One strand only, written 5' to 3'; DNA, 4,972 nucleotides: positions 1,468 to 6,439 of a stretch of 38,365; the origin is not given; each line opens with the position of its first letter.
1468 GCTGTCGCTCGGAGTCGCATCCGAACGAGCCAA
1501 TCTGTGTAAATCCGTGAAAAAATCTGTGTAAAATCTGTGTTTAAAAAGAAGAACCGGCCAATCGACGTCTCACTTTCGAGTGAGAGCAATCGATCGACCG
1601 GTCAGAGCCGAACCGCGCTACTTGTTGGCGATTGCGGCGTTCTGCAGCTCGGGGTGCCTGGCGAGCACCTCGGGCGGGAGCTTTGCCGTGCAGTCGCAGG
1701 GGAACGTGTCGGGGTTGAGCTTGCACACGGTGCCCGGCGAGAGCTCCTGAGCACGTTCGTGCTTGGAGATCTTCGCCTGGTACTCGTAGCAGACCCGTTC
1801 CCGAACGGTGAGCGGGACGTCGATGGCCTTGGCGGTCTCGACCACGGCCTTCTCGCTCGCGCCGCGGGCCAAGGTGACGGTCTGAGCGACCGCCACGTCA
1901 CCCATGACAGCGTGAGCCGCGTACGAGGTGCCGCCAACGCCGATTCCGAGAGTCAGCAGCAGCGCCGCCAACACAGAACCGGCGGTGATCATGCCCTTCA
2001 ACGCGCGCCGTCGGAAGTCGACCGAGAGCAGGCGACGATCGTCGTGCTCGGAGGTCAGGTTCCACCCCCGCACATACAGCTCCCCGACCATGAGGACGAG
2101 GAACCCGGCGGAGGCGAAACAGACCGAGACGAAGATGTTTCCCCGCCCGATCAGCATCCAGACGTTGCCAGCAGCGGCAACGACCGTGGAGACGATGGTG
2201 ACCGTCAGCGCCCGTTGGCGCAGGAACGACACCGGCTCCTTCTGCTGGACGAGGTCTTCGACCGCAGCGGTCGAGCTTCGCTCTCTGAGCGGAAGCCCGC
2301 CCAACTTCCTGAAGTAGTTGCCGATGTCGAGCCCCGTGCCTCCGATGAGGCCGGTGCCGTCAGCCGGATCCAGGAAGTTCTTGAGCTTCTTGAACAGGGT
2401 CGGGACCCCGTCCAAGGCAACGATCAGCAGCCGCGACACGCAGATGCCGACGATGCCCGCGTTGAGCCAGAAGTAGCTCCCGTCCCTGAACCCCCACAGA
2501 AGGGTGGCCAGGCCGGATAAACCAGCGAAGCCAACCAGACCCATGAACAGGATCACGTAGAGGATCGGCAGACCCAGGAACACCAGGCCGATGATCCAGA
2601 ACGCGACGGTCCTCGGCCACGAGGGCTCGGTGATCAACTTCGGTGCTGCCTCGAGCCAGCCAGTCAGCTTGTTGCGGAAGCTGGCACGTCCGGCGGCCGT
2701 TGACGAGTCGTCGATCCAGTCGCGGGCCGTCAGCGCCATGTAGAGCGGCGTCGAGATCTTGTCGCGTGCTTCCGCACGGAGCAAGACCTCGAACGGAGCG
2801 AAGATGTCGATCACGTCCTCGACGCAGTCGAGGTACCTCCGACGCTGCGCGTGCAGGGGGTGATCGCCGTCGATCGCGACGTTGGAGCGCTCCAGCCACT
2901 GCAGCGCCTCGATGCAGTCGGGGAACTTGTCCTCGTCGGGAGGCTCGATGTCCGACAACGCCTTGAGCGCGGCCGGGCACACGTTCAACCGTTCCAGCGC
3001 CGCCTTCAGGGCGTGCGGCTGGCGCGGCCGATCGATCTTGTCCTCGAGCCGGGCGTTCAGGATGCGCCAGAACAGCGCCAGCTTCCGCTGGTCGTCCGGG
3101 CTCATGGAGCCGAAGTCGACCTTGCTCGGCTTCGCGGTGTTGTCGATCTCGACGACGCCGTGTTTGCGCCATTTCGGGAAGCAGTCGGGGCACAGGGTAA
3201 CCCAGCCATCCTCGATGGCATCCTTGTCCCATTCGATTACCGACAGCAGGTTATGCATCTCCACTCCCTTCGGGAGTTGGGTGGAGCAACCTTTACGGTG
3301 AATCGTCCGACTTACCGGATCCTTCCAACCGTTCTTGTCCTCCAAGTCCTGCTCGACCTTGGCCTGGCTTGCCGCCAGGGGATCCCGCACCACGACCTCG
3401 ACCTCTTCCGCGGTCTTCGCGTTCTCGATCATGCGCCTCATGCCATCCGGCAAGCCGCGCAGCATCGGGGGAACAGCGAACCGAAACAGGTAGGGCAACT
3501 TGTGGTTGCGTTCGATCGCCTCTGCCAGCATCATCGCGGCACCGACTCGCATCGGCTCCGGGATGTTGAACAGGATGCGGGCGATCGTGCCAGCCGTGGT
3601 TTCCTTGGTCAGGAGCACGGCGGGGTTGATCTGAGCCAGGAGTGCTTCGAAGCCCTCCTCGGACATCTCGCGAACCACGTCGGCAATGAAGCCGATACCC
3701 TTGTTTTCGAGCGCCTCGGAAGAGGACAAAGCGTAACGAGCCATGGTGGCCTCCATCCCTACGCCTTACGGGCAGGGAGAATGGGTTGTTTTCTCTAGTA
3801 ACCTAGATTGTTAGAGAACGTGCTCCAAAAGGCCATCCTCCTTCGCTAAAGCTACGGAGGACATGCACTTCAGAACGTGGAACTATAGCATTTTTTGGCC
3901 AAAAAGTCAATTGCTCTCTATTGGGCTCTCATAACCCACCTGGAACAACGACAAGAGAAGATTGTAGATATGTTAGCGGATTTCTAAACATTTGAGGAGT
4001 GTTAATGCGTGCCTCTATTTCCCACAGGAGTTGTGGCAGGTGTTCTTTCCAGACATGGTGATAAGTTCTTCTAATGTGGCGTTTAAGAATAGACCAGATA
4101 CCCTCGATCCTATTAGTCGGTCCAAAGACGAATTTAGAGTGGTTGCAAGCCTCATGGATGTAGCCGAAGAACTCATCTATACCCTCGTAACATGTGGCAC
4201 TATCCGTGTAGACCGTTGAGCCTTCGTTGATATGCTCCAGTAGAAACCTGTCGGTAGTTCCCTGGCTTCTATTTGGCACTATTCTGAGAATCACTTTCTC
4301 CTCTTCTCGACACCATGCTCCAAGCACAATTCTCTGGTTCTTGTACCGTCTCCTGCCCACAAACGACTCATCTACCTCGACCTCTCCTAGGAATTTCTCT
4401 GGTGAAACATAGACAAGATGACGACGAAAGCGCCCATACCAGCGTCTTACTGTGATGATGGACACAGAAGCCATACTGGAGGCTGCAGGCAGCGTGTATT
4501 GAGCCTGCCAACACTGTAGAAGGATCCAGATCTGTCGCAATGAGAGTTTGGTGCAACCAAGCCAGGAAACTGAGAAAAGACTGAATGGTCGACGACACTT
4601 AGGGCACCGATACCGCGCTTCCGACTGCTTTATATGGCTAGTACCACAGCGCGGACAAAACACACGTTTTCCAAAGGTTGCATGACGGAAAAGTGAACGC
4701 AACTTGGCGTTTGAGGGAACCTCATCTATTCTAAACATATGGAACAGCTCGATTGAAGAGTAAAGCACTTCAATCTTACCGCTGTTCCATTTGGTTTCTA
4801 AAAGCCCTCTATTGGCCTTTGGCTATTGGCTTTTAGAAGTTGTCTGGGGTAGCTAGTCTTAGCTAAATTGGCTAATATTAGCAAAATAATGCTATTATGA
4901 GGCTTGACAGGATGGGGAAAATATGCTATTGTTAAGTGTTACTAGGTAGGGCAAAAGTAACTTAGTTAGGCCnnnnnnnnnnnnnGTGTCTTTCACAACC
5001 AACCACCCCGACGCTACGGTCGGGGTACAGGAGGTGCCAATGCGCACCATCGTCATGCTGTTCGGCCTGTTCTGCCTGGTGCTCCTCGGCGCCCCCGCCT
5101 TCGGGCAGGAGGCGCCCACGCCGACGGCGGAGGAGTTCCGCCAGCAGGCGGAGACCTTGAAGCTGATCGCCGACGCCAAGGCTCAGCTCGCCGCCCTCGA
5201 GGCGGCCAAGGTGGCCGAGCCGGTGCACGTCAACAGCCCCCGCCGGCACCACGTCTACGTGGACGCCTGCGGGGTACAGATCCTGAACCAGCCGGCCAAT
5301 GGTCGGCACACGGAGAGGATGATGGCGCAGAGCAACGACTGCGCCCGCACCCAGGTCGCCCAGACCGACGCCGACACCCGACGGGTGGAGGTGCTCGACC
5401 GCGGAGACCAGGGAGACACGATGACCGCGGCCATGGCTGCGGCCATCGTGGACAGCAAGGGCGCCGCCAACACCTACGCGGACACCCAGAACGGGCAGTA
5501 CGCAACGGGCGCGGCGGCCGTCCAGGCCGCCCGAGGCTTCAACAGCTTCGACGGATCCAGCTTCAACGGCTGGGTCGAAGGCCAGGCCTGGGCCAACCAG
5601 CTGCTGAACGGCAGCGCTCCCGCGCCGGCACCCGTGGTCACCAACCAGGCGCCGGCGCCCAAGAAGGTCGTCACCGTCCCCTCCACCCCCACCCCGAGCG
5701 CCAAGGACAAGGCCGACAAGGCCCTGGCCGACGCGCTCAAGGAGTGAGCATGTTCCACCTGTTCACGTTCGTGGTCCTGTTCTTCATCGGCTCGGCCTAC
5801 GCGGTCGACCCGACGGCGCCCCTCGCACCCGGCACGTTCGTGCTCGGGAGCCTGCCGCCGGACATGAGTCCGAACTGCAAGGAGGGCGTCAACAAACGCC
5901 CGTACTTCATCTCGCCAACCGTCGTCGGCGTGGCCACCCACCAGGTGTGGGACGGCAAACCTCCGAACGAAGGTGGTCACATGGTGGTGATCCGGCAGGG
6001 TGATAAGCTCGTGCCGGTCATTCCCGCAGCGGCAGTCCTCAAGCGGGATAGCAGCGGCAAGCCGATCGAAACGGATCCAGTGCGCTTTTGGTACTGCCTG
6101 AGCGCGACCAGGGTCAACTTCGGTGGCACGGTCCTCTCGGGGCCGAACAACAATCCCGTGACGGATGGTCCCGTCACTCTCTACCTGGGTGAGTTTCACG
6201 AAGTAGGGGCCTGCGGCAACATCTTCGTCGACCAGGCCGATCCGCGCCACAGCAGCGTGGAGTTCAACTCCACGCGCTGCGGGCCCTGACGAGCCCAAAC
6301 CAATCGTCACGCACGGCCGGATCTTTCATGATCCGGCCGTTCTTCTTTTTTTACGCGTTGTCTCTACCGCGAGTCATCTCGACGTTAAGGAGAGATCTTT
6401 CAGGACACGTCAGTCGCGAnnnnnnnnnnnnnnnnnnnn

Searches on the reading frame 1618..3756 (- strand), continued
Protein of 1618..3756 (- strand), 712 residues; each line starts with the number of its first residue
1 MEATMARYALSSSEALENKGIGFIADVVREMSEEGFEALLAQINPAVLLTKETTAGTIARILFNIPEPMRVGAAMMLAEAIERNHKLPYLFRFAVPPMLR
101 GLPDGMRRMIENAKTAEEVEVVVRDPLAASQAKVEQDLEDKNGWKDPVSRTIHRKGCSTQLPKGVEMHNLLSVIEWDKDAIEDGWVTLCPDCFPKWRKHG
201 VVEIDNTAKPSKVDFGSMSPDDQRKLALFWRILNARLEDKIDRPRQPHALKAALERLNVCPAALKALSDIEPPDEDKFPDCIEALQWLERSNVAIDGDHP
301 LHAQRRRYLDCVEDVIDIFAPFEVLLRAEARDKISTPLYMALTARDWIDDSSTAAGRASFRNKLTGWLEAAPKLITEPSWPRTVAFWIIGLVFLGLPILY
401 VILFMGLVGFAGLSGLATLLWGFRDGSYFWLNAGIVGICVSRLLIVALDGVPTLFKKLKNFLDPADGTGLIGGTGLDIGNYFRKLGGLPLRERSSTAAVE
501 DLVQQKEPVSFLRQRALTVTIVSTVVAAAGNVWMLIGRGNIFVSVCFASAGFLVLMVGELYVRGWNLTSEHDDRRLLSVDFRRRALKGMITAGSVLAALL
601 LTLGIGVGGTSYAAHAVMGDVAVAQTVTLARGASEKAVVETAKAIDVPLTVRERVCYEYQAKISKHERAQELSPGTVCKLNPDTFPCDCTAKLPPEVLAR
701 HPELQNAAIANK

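Call 82: find_encoding_contigs(protein=P0018, flank=9000, max_places=3)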
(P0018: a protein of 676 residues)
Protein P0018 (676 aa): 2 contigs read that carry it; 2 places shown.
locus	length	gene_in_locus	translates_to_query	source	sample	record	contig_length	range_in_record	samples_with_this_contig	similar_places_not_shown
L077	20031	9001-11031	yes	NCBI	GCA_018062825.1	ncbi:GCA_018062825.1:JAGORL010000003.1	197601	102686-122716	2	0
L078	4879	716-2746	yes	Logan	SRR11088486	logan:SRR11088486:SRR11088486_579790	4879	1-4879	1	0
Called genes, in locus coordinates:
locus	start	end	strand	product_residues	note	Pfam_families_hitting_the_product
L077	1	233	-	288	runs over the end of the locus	PF02424:ApbE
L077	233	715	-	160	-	-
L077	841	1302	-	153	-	-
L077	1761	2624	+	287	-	PF00483:NTP_transferase, PF12804:NTP_transf_3 (weak)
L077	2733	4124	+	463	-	PF01547:SBP_bac_1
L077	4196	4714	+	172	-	PF18895:T4SS_pilin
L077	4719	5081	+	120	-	PF18895:T4SS_pilin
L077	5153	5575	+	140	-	PF18895:T4SS_pilin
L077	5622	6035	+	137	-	PF18895:T4SS_pilin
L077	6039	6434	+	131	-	PF18895:T4SS_pilin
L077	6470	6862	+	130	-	PF18895:T4SS_pilin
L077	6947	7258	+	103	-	-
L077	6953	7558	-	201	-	-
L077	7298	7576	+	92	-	-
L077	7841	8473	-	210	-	-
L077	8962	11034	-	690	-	-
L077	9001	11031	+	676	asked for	-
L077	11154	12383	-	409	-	PF04932:Wzy_C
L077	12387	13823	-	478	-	PF01943:Polysacc_synt, PF13440:Polysacc_synt_3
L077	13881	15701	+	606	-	PF16158:N_BRCA1_IG (faint), PF08486:SpoIID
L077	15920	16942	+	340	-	PF05496:RuvB_N, PF00004:AAA, PF07728:AAA_5, PF17864:AAA_lid_4, PF05491:WHD_RuvB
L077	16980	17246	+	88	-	-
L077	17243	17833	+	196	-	PF03703:bPH_2 (weak)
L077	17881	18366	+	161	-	PF00293:NUDIX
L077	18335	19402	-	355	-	PF09587:PGA_cap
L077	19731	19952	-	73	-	-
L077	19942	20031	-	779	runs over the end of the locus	PF00932:LTD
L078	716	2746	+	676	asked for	-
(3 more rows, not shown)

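Call 103: search_protein_families(library=padloc, proteins=[window:1618-3744:-, P0010, P0012, P0021, P0018], max_evalue=0.1)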
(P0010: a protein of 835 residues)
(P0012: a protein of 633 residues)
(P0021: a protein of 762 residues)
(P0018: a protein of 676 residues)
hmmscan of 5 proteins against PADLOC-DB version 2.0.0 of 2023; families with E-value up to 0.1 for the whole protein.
window:1618-3744:- (708 aa): 0 families

P0010 (835 aa): 0 families

P0012 (633 aa): 0 families

P0021 (762 aa): 0 families

P0018 (676 aa): 0 families

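Call 104: search_solved_structures(query=A4, max_evalue=1)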
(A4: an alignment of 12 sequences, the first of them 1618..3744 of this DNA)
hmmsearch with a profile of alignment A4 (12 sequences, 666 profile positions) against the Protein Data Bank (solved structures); distinct sequences matched with E-value up to 1: 2.
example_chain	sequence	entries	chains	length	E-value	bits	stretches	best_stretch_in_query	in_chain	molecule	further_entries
3jd5_h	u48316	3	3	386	0.072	14.7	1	194-340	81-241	28S ribosomal protein S31, mitochondrial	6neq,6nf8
6giq_f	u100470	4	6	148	0.79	11.3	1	163-265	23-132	BJ4_G0024040.mRNA.1.CDS.1 | Cytochrome c oxidase subunit 6, mitochondrial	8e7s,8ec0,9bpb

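Call 118: search_protein_families(library=pfam, alignment_id=A4, max_evalue=5)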
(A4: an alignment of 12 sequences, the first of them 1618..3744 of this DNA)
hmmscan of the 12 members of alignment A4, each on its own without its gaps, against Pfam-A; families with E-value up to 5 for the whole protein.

A. member 1, window:1618-3744:- (708 aa): 0 families

B. families by the number of members that match (of 12 scanned): 11 families
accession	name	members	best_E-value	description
PF20990.2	DUF2207_C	2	0.0024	Predicted membrane protein (DUF2207) C-terminal domain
PF14965.11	BRI3BP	2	0.064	Negative regulator of p53/TP53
PF18949.5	DUF5693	2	0.15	Family of unknown function (DUF5693)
PF19166.6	DUF5848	1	0.027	Family of unknown function (DUF5848)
PF13977.11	TetR_C_6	1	0.031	BetI-type transcriptional repressor, C-terminal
PF13936.12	HTH_38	1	0.059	Helix-turn-helix domain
PF10907.13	DUF2749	1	0.89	Protein of unknown function (DUF2749)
PF11992.13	TgpA_N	1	1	TgpA N-terminal domain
PF23809.1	Phage_holin_9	1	1.3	Bacteriophage holin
PF12716.12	Apq12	1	2.8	Nuclear pore assembly and biogenesis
PF25587.1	Rv2743c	1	4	Rv2743c family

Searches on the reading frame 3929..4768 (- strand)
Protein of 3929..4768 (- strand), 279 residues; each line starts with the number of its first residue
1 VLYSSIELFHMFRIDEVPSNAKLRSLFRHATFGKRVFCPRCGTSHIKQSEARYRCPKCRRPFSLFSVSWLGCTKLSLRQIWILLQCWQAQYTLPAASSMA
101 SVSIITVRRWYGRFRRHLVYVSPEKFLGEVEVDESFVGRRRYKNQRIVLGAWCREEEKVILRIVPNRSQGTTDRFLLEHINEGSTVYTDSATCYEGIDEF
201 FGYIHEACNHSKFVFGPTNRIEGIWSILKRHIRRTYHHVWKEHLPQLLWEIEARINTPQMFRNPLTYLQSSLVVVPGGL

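Call 10: search_protein_families(library=pfam, proteins=[window:3929-4768:-], max_evalue=0.1)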
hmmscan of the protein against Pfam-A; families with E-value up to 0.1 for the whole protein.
window:3929-4768:- (279 aa): 9 families
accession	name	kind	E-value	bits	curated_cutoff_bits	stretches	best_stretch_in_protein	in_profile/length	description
PF12762.13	DDE_Tnp_IS1595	-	2.2e-20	73.7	27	1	127-256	3-153/153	ISXO2-like transposase domain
PF12760.12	Zn_ribbon_IS1595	-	0.0016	18.8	25.4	1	21-60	4-45/46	Transposase zinc-ribbon domain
PF22289.1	DmmA-like_C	-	0.012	16.1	27.4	1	35-60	1-26/44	Dimethylamine monooxygenase subunit DmmA-like, C-terminal domain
PF12773.13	DZR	-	0.015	15.9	27.3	1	36-63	13-35/45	Double zinc ribbon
PF09723.15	Zn_ribbon_8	-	0.023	15.1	34.4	0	53-65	6-18/41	Zinc ribbon domain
PF00130.28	C1_1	-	0.067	13.5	26.5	0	27-60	3-36/53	Phorbol esters/diacylglycerol binding domain (C1 domain)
PF04438.22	zf-HIT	-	0.07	13.3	24.7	1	50-62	11-23/30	HIT zinc finger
PF18439.7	zf_UBZ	-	0.078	13.1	25.6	0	36-43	3-10/32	Ubiquitin-Binding Zinc Finger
PF13719.11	Zn_ribbon_5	-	0.09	13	29.3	0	37-62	4-35/37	zinc-ribbon domain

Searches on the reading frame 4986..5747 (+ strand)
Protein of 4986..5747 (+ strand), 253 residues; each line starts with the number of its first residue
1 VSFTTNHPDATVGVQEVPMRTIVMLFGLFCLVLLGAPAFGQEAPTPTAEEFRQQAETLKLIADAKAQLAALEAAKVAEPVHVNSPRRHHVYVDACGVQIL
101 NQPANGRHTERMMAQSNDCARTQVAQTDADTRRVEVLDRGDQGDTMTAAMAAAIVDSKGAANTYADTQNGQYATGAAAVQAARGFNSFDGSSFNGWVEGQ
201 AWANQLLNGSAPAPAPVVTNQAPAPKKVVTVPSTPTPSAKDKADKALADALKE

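Call 10: search_protein_families(library=pfam, proteins=[window:4986-5747:+], max_evalue=0.1)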
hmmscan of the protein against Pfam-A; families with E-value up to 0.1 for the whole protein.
window:4986-5747:+ (253 aa): 1 family
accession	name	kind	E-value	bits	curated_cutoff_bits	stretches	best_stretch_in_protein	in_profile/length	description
PF11071.14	Nuc_deoxyri_tr3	-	0.0039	17.7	23.2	1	74-154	19-95/140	Nucleoside 2-deoxyribosyltransferase YtoQ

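Call 34: find_homologous_proteins(query=window:5040-5747:+, max_evalue=0.001)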
Query window:5040-5747:+ (235 aa): 5 proteins with E <= 0.001 among 6147 candidates.
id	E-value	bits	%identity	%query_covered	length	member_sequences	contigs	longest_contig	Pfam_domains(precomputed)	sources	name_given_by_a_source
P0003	1.2e-148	510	100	100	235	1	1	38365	-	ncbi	-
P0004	1.8e-83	297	64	100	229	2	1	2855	-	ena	-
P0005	1.6e-79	284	65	100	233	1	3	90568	-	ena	-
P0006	1.6e-58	216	50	97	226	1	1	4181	-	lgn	-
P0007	1.6e-32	131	40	96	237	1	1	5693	-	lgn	-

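Call 36: find_encoding_contigs(protein=P0007, flank=10000, max_places=6)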
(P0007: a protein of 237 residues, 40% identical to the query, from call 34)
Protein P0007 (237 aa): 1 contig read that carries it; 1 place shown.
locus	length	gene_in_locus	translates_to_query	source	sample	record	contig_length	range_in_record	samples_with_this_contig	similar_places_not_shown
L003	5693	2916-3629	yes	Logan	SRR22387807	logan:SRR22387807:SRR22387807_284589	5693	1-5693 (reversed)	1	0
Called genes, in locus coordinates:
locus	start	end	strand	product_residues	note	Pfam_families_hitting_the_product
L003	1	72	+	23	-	?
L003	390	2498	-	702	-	-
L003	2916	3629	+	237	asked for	-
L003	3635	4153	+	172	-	-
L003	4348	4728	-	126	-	PF18895:T4SS_pilin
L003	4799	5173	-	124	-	PF18895:T4SS_pilin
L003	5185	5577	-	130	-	PF18895:T4SS_pilin (weak)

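Call 37: find_encoding_contigs(protein=P0006, flank=10000, max_places=6)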
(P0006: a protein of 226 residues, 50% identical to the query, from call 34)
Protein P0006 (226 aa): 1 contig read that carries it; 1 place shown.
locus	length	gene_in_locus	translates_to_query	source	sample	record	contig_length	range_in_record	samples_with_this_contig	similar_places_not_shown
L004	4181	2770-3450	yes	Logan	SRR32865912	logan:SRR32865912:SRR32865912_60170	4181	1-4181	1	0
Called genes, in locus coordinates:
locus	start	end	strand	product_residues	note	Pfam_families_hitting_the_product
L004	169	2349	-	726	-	-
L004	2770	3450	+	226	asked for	-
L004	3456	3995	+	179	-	-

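Call 71: search_protein_families(library=ncbifam, proteins=[window:5040-5747:+], max_evalue=0.1)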
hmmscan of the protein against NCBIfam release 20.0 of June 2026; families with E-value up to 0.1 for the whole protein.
window:5040-5747:+ (235 aa): 1 family
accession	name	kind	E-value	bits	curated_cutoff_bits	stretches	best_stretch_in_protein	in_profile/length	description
TIGR03646.1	YtoQ_fam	subfamily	0.0093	16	155.35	1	57-139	23-101/144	YtoQ family protein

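Call 72: search_protein_families(library=phrogs, proteins=[window:5040-5747:+], max_evalue=0.1)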
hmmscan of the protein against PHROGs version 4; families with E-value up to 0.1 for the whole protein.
window:5040-5747:+ (235 aa): 0 families

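Call 101: predict_structure(alignment_id=A8)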
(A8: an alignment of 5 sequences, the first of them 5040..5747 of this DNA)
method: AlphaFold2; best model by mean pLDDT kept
length: 235 residues; sequences in the alignment: 5
mean_pLDDT: 44.0   pTM: 0.18
mean pLDDT of the five models: 44.0, 40.8, 40.3, 39.7, 39.1
residues with pLDDT >= 90: 0; 70-90: 3; 50-70: 64; < 50: 168
segments of 3 or more residues with pLDDT < 50: 12-29, 53-88, 110-217
pLDDT, mean of each block of 10 residues (from residue 1): 53 42 42 52 54 43 36 42 46 55 53 43 41 41 36 34 38 39 41 34 32 43 66 59
secondary structure, 60 per line:
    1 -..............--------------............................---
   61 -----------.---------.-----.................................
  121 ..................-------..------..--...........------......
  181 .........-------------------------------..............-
elements in order: H2-15 H30-57 H88-138 H158-168 H175-189 H221-234

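Call 103: search_protein_families(library=padloc, proteins=[window:5040-5747:+], max_evalue=0.1)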
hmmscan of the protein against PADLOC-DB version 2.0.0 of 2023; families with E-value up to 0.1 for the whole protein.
window:5040-5747:+ (235 aa): 0 families

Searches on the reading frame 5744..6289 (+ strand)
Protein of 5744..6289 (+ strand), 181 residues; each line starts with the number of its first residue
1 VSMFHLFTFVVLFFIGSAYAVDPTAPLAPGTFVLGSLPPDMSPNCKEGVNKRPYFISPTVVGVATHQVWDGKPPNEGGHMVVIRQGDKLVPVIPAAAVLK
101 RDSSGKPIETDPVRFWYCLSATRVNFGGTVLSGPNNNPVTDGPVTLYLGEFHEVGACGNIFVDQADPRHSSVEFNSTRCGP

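Call 10: search_protein_families(library=pfam, proteins=[window:5744-6289:+], max_evalue=0.1)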
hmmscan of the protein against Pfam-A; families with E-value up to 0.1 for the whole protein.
window:5744-6289:+ (181 aa): 0 families

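Call 71: search_protein_families(library=ncbifam, proteins=[window:5750-6289:+], max_evalue=0.1)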
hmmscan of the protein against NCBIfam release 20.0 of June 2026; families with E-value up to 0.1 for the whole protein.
window:5750-6289:+ (179 aa): 0 families

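Call 72: search_protein_families(library=phrogs, proteins=[window:5750-6289:+], max_evalue=0.1)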
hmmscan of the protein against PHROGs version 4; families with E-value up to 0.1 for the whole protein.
window:5750-6289:+ (179 aa): 0 families

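Call 103: search_protein_families(library=padloc, proteins=[window:5750-6289:+], max_evalue=0.1)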
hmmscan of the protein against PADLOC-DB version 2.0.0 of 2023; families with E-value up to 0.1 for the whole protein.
window:5750-6289:+ (179 aa): 0 families

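Call 119: search_protein_families(library=pfam, alignment_id=A7, max_evalue=5)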
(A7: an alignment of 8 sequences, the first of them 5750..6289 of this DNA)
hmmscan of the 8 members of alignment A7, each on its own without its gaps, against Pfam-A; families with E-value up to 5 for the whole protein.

A. member 1, window:5750-6289:+ (179 aa): 1 family
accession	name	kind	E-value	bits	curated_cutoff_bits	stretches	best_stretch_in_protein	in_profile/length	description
PF13803.12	DUF4184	-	0.33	11.2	25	1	6-69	62-123/229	Domain of unknown function (DUF4184)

B. families by the number of members that match (of 8 scanned): 3 families
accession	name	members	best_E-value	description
PF17785.7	PUA_3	1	0.054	PUA-like domain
PF07030.17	Phage_Mu_Gp36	1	0.1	Bacteriophage Mu, Gp36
PF13803.12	DUF4184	1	0.33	Domain of unknown function (DUF4184)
